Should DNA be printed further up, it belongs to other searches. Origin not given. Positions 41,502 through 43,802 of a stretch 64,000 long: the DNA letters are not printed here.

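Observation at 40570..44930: LCP ligase, giant GT-C-like membrane protein and UDP-galactopyranose-mutase-like flavoenzyme cluster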

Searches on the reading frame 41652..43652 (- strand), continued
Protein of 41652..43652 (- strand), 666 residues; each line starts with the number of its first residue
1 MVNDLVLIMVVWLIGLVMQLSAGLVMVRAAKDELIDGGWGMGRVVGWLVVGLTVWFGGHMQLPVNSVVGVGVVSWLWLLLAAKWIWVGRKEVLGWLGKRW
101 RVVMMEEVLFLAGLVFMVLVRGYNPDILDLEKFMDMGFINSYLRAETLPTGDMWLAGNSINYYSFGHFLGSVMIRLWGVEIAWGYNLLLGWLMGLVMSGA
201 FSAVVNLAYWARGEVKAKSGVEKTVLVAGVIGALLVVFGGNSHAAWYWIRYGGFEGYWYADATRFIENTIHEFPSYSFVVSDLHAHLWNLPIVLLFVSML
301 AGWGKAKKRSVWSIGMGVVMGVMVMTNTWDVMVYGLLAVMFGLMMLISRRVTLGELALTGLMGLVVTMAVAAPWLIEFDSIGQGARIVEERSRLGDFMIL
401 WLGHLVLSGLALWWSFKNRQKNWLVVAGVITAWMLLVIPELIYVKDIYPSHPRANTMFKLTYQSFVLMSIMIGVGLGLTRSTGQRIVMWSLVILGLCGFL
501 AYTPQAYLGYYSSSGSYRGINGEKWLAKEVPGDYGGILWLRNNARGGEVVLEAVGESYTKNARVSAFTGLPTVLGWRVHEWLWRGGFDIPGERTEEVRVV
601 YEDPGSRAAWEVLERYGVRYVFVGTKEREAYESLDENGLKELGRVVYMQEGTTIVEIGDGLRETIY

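Call 35: fold_search(model_id=the predicted structure, library=pdb)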
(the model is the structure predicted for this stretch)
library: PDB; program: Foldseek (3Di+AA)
matches with E <= 10: 211; with E <= 0.001: 7
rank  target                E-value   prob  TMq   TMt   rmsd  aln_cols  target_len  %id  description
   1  6ezn_F                2.0e-06  1.00  0.40  0.41   9.5       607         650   12  Cryo-EM structure of the yeast oligosaccharyltransferase (OST) complex (released 2018-01-17)
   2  8if8_C                3.1e-06  1.00  0.50  0.55  11.9       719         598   13  Arabinosyltransferase AftA (released 2023-05-31)
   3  7zlg_A                4.7e-06  1.00  0.35  0.35  13.4       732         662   12  Cryo-EM structure of C-mannosyltransferase CeDPY19, in complex with acceptor peptide and bound to CMT2-Fab and anti-Fa (released 2023-01-11)
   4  6c26_A                7.5e-06  1.00  0.42  0.43   8.5       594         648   10  The Cryo-EM structure of a eukaryotic oligosaccharyl transferase complex (released 2018-01-31)
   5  8if8_B                1.9e-05  1.00  0.51  0.54  13.1       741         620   12  Arabinosyltransferase AftA (released 2023-05-31)
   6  7e9s_A                4.1e-05  1.00  0.41  0.34  12.7       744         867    9  Archaeal oligosaccharyltransferase AglB from Archaeoglobus fulgidus in complex with an inhibitory peptide and a dolich (released 2021-09-08)
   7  3waj                  4.1e-04  1.00  0.42  0.37  13.1       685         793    9  Crystal structure of the Archaeoglobus fulgidus oligosaccharyltransferase (O29867_ARCFU) complex with Zn and sulfate (released 2013-10-30)
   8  7cq7_D                1.6e-01  0.08  0.10  0.10  24.2       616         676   11  Structure of the human CLCN7-OSTM1 complex with ADP (released 2020-11-11)
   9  9pc9                  2.4e-01  0.05  0.08  0.11  24.0       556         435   12  Structure of Synaptic Vesicle Protein 2A Bound to UCB7361 (released 2025-09-10)
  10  5gpj_C                2.9e-01  0.08  0.12  0.11  22.6       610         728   11  Crystal Structure of Proton-Pumping Pyrophosphatase (released 2016-12-28)
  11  9wml                  5.3e-01  0.02  0.08  0.08  24.8       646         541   11  Structural mechanism of substrate binding of the human Proline Transporter (released 2026-03-25)
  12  6p25_B                6.0e-01  0.82  0.24  0.23   6.4       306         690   11  Structure of S. cerevisiae protein O-mannosyltransferase Pmt1-Pmt2 complex bound to the sugar donor and a peptide acce (released 2019-07-10)
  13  8hpk_A                6.0e-01  0.04  0.09  0.12  23.1       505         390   12  Crystal structure of the bacterial oxalate transporter OxlT in an oxalate-bound occluded form (released 2023-02-15)
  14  3vu0_A                6.3e-01  0.95  0.13  0.49   6.3       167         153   11  Crystal structure of the C-terminal globular domain of oligosaccharyltransferase (AfAglB-S2, AF_0040, O30195_ARCFU) fr (released 2013-01-23)
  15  6l85_A                6.3e-01  0.08  0.10  0.15  24.0       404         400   12  The sodium-dependent phosphate transporter (released 2020-09-16)
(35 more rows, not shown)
